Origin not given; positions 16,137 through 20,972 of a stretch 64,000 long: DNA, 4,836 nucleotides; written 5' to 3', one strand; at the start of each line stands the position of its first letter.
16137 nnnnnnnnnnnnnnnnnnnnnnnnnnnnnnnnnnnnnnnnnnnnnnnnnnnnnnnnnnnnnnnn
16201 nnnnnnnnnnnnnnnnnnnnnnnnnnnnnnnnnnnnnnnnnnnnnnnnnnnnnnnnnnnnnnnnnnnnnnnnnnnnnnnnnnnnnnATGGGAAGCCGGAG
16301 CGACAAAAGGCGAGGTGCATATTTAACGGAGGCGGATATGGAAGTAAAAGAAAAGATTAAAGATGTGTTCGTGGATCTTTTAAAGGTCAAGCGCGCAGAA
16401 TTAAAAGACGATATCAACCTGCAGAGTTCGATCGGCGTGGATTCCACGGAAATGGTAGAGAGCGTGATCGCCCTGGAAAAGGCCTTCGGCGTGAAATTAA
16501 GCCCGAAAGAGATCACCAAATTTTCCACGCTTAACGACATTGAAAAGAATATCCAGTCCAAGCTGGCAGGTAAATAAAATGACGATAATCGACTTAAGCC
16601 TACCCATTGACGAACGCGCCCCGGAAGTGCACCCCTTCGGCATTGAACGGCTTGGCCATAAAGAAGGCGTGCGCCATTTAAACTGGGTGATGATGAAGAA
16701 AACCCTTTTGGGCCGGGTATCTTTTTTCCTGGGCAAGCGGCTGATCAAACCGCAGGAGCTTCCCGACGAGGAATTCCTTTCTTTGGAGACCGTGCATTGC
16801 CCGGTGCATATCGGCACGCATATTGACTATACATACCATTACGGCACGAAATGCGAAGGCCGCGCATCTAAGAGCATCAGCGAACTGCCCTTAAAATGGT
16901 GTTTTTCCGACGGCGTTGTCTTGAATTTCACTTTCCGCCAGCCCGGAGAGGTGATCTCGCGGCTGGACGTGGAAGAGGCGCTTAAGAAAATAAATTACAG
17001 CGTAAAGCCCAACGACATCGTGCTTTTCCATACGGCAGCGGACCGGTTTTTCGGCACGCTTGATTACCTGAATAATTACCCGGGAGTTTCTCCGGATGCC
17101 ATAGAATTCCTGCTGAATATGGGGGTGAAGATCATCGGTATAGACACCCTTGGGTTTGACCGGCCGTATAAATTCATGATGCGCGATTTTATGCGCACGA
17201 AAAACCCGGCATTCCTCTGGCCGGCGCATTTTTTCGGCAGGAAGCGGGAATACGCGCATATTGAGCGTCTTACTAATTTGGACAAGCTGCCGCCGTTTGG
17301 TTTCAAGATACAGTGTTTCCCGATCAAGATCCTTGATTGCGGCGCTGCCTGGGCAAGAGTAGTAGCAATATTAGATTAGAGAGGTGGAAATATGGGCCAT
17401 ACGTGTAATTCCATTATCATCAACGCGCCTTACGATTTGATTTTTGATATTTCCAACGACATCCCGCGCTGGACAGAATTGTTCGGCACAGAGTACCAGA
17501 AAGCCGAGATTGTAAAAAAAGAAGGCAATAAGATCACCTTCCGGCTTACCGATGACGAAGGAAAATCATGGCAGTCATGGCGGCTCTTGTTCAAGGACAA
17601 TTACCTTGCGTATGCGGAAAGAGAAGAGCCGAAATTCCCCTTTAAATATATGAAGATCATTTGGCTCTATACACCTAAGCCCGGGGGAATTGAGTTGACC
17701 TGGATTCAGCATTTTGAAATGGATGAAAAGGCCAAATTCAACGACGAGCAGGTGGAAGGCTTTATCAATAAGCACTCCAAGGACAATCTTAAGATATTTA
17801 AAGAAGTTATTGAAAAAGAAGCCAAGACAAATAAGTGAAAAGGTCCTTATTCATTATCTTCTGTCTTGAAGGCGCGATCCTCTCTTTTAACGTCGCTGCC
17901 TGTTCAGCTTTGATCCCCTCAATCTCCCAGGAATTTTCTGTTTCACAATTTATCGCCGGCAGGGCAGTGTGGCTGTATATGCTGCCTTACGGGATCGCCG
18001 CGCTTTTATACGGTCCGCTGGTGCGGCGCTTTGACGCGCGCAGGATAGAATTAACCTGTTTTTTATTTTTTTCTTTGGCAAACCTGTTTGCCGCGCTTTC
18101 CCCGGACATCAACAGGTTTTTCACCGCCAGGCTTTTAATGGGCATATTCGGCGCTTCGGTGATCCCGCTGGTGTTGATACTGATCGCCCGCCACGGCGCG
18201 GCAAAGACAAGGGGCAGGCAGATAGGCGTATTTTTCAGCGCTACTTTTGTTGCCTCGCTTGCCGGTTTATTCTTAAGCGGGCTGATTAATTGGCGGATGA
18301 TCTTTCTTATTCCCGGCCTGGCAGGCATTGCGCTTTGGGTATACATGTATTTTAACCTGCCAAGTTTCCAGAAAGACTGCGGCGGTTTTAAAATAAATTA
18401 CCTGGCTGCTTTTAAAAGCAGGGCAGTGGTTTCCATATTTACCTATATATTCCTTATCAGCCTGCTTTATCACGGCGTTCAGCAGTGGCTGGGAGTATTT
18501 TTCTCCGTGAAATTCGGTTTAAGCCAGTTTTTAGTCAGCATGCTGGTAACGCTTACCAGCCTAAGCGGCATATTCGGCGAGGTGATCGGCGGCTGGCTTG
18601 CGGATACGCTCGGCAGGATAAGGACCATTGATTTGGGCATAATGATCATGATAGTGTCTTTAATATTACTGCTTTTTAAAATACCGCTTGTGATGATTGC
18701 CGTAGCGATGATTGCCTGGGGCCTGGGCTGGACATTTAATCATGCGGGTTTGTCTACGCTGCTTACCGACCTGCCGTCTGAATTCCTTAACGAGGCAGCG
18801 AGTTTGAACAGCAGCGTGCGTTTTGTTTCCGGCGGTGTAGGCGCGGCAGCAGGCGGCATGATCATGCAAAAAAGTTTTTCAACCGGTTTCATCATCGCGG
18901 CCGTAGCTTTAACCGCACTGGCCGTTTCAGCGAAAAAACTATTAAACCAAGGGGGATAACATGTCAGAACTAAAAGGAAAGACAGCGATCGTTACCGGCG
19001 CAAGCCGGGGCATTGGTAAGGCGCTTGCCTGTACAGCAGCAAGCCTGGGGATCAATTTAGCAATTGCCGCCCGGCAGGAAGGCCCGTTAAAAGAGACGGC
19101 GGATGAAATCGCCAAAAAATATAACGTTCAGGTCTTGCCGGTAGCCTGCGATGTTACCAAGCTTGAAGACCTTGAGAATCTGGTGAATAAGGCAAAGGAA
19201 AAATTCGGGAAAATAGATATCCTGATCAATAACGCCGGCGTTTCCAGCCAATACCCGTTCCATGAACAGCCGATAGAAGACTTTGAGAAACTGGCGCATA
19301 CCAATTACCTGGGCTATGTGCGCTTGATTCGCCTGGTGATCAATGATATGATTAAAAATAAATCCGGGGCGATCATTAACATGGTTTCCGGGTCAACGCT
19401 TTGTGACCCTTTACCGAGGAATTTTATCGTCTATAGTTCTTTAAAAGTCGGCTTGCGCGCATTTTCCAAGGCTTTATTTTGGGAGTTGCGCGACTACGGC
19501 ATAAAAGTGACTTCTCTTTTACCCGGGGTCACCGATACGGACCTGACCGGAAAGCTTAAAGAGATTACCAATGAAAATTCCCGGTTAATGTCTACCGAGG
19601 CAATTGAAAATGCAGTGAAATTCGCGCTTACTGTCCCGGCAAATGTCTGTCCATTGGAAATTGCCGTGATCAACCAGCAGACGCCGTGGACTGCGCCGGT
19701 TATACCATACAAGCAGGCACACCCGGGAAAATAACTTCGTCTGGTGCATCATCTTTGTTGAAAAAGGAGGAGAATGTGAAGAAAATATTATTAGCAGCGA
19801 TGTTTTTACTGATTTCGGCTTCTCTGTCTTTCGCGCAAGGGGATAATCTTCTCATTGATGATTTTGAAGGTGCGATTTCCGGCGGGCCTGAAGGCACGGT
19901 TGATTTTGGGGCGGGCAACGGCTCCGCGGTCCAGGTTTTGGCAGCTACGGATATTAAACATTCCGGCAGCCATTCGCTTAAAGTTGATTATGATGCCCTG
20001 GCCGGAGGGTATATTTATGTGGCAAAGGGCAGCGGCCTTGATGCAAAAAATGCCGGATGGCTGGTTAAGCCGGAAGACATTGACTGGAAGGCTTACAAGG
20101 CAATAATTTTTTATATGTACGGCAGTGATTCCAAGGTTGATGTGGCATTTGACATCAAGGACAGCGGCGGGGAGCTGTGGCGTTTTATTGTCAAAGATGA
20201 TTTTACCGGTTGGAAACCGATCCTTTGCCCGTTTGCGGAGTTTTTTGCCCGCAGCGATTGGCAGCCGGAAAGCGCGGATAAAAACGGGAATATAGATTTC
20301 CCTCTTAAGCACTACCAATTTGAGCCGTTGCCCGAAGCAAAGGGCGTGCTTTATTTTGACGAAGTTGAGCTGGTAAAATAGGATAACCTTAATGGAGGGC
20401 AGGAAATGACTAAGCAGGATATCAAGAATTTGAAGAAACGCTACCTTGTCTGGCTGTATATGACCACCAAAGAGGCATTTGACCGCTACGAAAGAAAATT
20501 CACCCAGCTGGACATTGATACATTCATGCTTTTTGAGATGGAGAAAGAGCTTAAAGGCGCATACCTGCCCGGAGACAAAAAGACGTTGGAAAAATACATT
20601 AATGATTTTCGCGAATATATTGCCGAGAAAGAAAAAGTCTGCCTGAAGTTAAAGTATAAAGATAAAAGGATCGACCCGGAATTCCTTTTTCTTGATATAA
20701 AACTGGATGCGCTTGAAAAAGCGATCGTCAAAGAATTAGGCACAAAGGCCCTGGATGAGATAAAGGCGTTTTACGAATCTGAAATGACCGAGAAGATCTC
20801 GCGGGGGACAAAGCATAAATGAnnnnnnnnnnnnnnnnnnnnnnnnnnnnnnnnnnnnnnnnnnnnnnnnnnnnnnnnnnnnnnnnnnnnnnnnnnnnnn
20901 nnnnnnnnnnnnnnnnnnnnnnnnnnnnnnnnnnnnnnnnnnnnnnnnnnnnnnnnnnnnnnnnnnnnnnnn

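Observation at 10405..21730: Type II polyketide-synthase-like biosynthetic operon in a non-actinomycete context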

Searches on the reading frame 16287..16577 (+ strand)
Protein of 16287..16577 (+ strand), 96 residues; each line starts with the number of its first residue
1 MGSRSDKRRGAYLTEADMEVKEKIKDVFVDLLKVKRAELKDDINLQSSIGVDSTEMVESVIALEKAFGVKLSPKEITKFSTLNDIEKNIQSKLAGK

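Call 3: search_protein_families(library=pfam, proteins=[window:16287-16577:+], max_evalue=0.01)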
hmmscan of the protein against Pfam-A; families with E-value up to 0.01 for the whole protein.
window:16287-16577:+ (96 aa): 2 families
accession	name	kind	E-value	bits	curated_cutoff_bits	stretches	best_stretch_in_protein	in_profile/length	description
PF00550.31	PP-binding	-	1.3e-10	41.9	20.8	1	22-87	1-65/67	Phosphopantetheine attachment site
PF23297.2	ACP_SdgA_C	-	0.0072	16.8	27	1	16-93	7-83/95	Highly reducing polyketide synthase sdgA, C-terminal ACP domain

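Call 5: search_protein_families(library=ncbifam, proteins=[window:16287-16577:+], max_evalue=0.01)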
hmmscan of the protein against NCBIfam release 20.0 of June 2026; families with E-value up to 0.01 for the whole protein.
window:16287-16577:+ (96 aa): 15 families
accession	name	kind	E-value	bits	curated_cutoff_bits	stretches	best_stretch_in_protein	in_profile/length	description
NF002148.0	PRK00982.1-2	subfamily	2.7e-13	49.5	71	1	18-92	3-77/79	acyl carrier protein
NF002150.0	PRK00982.1-4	subfamily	1.2e-10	41.5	66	1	17-92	3-78/80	acyl carrier protein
TIGR00517.1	acyl_carrier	equivalog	2.2e-09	37.1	70.45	1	18-92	2-76/77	acyl carrier protein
NF002149.0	PRK00982.1-3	equivalog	3.3e-09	36.6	106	1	19-84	3-68/78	acyl carrier protein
NF002151.0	PRK00982.1-5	equivalog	5.4e-09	36.1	92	1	19-91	3-75/78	acyl carrier protein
NF058660.1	cispen_ACP_AmcB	equivalog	4.5e-08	33.2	80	1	20-91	2-77/80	cispentacin biosynthesis acyl carrier protein AmcB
NF003757.0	PRK05350.1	equivalog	8.4e-08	32.3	65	1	18-93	5-80/83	acyl carrier protein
NF004533.0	PRK05883.1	equivalog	2.7e-07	30.3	72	1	14-93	18-97/100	acyl carrier protein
NF006031.0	PRK08172.1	equivalog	7.5e-07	29.7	76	1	17-93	2-78/82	acyl carrier protein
NF009104.0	PRK12449.1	equivalog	1.4e-06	28.1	70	1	20-93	6-79/80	acyl carrier protein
TIGR04069.1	ocin_ACP_rel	hypoth_equivalog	4.5e-06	27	70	1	19-87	1-75/77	peptide maturation system acyl carrier-related protein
NF002147.0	PRK00982.1-1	equivalog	2.3e-05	24.2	84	1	19-91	7-79/83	acyl carrier protein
NF005079.0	PRK06508.1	equivalog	0.00046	20.5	83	1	22-75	6-59/93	acyl carrier protein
NF040636.1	AcpM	exception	0.00064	19.7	146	1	23-90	9-76/93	meromycolate extension acyl carrier protein AcpM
NF003464.0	PRK05087.1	equivalog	0.003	17.5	68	1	18-89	1-74/78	D-alanine--poly(phosphoribitol) ligase subunit DltC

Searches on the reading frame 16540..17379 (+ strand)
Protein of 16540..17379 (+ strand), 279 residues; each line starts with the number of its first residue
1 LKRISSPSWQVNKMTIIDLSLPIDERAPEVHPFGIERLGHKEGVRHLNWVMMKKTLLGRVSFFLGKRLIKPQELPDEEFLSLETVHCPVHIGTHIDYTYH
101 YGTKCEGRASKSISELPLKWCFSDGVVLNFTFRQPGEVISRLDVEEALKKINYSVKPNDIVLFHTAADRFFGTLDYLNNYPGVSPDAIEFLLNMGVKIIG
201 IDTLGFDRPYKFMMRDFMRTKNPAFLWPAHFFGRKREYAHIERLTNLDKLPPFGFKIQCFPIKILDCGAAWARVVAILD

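Call 3: search_protein_families(library=pfam, proteins=[window:16540-17379:+], max_evalue=0.01)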
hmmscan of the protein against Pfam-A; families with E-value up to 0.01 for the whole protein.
window:16540-17379:+ (279 aa): 1 family
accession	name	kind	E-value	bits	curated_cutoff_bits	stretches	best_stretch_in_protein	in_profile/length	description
PF04199.19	Cyclase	-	1.9e-29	103.2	23.1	1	17-208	1-142/142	Putative cyclase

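Call 5: search_protein_families(library=ncbifam, proteins=[window:16540-17379:+], max_evalue=0.01)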
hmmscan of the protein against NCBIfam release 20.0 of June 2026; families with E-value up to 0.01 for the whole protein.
window:16540-17379:+ (279 aa): 1 family
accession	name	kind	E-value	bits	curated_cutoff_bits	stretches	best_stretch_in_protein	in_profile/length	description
TIGR03035.1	trp_arylform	equivalog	7.7e-07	29.3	223.05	1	85-207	41-148/206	arylformamidase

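Call 28: search_solved_structures(query=window:16579-17379:+, max_evalue=0.01)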
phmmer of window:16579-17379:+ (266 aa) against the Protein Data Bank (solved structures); distinct sequences matched with E-value up to 0.01: 5.
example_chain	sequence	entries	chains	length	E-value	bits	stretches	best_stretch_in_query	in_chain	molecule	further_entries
4cog_A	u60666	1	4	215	0.00036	23.2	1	76-256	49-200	KYNURENINE FORMAMIDASE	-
5nmp_A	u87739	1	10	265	0.00058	22.5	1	73-265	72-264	Isatin hydrolase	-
5nnb_A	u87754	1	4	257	0.0023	20.6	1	75-264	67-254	isatin hydrolase A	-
5nna_A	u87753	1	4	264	0.0026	20.4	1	75-264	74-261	isatin hydrolase A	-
8hmo_A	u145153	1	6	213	0.0095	18.6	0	73-196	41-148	Metal-dependent hydrolase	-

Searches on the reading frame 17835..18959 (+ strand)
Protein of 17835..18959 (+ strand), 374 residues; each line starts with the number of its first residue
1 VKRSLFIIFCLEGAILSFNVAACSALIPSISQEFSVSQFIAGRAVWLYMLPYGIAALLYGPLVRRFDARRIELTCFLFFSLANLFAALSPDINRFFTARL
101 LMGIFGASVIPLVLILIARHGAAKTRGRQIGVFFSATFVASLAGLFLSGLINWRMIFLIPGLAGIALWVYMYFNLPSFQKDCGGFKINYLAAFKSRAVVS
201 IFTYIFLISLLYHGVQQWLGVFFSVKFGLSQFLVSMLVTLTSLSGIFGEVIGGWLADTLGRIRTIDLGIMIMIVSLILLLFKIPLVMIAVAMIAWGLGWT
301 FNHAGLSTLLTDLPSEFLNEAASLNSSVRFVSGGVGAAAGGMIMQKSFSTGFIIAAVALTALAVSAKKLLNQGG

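Call 3: search_protein_families(library=pfam, proteins=[window:17835-18959:+], max_evalue=0.01)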
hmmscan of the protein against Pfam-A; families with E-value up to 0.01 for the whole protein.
window:17835-18959:+ (374 aa): 2 families
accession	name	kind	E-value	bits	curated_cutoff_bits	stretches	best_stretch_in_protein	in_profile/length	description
PF07690.21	MFS_1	-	3e-36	125.5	33.4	1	14-337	6-347/347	Major Facilitator Superfamily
PF00083.30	Sugar_tr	-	0.0001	21.8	22.3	0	230-315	44-132/452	Sugar (and other) transporter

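Call 5: search_protein_families(library=ncbifam, proteins=[window:17835-18959:+], max_evalue=0.01)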
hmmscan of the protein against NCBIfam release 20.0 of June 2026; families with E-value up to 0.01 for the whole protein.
window:17835-18959:+ (374 aa): 31 families (the best 25 are shown)
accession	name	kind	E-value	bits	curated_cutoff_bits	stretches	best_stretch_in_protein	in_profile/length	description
TIGR00711.1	efflux_EmrB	subfamily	1.5e-18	66.8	230.2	2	19-191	17-192/485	DHA2 family efflux MFS transporter permease subunit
TIGR00895.1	2A0115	subfamily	3.4e-16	59.1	418.55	2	15-176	27-193/398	aromatic acid/H+ symport family MFS transporter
TIGR00880.1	2_A_01_02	superfamily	1.8e-15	57.3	131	1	47-176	2-139/141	multidrug resistance protein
TIGR00893.1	2A0114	subfamily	3.1e-13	49.4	395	2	24-176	14-170/399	D-galactonate transporter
NF002921.0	PRK03545.1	equivalog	1.8e-11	43.6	401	1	24-366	33-381/396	sugar transporter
TIGR00710.1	efflux_Bcr_CflA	subfamily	2.7e-10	40.2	200.9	1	25-359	26-371/385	Bcr/CflA family efflux MFS transporter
NF008654.0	PRK11652.1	equivalog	1.5e-09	37.3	479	1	27-251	32-264/397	multidrug efflux MFS transporter EmrD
TIGR00881.1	2A0104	subfamily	2.5e-09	36.7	407.75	1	23-166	14-162/379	phosphoglycerate transporter protein PgtP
NF033135.1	cmx_cmrA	equivalog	5.4e-09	35.6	400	1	23-366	22-367/374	Cmx/CmrA family chloramphenicol efflux MFS transporter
NF008586.0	PRK11551.1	equivalog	3.6e-08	32.8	410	1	7-354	17-374/406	3-(3-hydroxy-phenyl)propionate transporter MhpT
TIGR00900.1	2A0121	subfamily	8.5e-08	31.9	319.6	1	14-151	219-359/364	H+ Antiporter protein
NF008314.0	PRK11102.1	equivalog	2e-07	30.6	303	1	5-360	11-379/396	Bcr/CflA family multidrug efflux MFS transporter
NF007578.0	PRK10213.1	equivalog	6.8e-07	28.7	584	1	8-368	26-391/396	purine ribonucleoside efflux pump NepI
TIGR00886.1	2A0108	subfamily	9.8e-07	28.2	311.7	1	15-294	11-329/368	NarK family nitrate/nitrite MFS transporter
NF007498.0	PRK10091.1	equivalog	1.1e-06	27.9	499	1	24-364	23-368/390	MFS transporter AraJ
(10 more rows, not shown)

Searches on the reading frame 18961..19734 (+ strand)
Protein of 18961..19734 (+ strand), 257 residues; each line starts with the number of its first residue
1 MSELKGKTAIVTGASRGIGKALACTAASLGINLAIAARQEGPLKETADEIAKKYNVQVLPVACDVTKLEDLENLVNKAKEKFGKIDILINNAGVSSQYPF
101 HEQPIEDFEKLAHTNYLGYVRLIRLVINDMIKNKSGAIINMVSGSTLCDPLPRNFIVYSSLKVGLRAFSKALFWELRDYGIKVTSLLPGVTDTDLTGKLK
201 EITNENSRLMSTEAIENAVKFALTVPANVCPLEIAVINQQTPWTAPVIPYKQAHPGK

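Call 4: search_protein_families(library=pfam, proteins=[window:18961-19734:+], max_evalue=0.01)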
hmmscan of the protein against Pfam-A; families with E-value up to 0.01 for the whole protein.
window:18961-19734:+ (257 aa): 4 families
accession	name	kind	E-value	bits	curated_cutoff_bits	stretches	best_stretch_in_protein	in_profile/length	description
PF00106.31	adh_short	-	6.3e-52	176.3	26.6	1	7-201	1-192/195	short chain dehydrogenase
PF13561.12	adh_short_C2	-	3.6e-37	128.6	27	1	13-204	1-189/236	Enoyl-(Acyl carrier protein) reductase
PF08659.16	KR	-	2.8e-11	44.1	22.6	1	8-128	2-125/180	KR domain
PF01370.27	Epimerase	-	0.0072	16.2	20.9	1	10-126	2-102/240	NAD dependent epimerase/dehydratase family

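Call 6: search_protein_families(library=ncbifam, proteins=[window:18961-19734:+], max_evalue=0.01)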
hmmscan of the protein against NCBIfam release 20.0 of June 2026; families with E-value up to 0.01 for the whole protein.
window:18961-19734:+ (257 aa): 231 families (the best 25 are shown)
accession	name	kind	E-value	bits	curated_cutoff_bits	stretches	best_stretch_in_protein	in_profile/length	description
NF005806.0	PRK07666.1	equivalog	4.2e-47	160.4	286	1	1-226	2-224/239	3-ketoacyl-ACP reductase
NF005594.0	PRK07326.1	equivalog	2e-43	148.6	271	1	2-236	2-229/237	SDR family oxidoreductase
NF005559.1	PRK07231.1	subfamily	1.6e-42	145.8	215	1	4-208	2-204/249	glucose 1-dehydrogenase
NF004825.0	PRK06181.1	equivalog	3.6e-41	141.2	215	1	1-196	1-193/268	SDR family oxidoreductase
NF004198.0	PRK05653.1-3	equivalog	2.2e-38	132.1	296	1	2-204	3-203/248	3-oxoacyl-ACP reductase FabG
NF005672.0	PRK07454.1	equivalog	3.5e-38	131.2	234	1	5-226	5-224/241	SDR family oxidoreductase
NF006070.0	PRK08213.1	subfamily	4.9e-38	131.1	279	1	3-205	9-213/259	gluconate 5-dehydrogenase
TIGR01830.1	3oxo_ACP_reduc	equivalog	1.1e-37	130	297.75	1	9-206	1-196/239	3-oxoacyl-[acyl-carrier-protein] reductase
NF005878.0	PRK07825.1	subfamily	1.1e-36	126.7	287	1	2-221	5-215/278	short chain dehydrogenase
NF040690.1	mycolate_SDR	equivalog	2.4e-36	125.5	380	1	6-192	8-190/265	mycolate reductase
NF004521.0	PRK05866.1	equivalog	8.8e-36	123.5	368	1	3-233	37-266/294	SDR family oxidoreductase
NF005495.0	PRK07109.1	subfamily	1.2e-35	123.4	264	1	3-206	5-207/334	SDR family oxidoreductase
NF004196.0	PRK05650.1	equivalog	2.5e-35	121.9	297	1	9-207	5-200/272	SDR family oxidoreductase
NF004792.0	PRK06139.1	equivalog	5.5e-35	121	308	1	2-193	4-193/327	SDR family oxidoreductase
NF004197.0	PRK05653.1-1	equivalog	1.3e-34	120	332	1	3-205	4-203/249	3-oxoacyl-ACP reductase FabG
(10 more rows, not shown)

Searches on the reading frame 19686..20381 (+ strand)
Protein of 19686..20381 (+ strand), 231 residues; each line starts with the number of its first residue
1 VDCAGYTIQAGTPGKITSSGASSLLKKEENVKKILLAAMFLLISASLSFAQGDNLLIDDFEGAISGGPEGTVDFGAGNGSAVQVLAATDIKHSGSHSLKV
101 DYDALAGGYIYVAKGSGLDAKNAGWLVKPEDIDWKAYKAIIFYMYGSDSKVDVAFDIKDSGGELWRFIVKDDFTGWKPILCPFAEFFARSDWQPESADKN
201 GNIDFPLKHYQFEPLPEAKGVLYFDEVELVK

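Call 4: search_protein_families(library=pfam, proteins=[window:19686-20381:+], max_evalue=0.01)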
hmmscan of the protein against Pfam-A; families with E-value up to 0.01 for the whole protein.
window:19686-20381:+ (231 aa): 2 families
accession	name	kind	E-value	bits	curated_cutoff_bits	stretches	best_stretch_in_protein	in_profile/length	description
PF03425.19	CBM_11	-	4.6e-23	82.6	27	1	54-230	12-180/182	Carbohydrate binding domain (family 11)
PF09092.17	Lyase_N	-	0.0033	17.7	26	1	88-228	28-148/166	Lyase, N terminal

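Call 6: search_protein_families(library=ncbifam, proteins=[window:19686-20381:+], max_evalue=0.01)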
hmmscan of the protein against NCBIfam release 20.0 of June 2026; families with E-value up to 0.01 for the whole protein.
window:19686-20381:+ (231 aa): 0 families

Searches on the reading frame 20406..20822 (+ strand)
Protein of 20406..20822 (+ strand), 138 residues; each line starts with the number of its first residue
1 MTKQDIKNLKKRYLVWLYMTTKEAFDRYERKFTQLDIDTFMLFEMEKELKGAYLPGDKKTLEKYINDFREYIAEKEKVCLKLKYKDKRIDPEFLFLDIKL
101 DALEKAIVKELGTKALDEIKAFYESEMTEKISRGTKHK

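Call 4: search_protein_families(library=pfam, proteins=[window:20406-20822:+], max_evalue=0.01)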
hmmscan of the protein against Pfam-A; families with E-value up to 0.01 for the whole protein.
window:20406-20822:+ (138 aa): 0 families

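Call 6: search_protein_families(library=ncbifam, proteins=[window:20406-20822:+], max_evalue=0.01)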
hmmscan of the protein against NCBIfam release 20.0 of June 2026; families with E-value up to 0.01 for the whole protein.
window:20406-20822:+ (138 aa): 0 families

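Call 31: search_protein_families(library=pfam, proteins=[window:20406-20822:+], max_evalue=10)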
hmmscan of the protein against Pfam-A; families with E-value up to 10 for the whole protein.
window:20406-20822:+ (138 aa): 2 families
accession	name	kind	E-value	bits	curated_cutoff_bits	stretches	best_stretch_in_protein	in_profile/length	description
PF09832.14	DUF2059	-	0.017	15.6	23.6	1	109-131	13-35/60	Uncharacterized protein conserved in bacteria (DUF2059)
PF22564.2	HAAS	-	0.057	14.2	27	1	100-134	3-36/55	HAAS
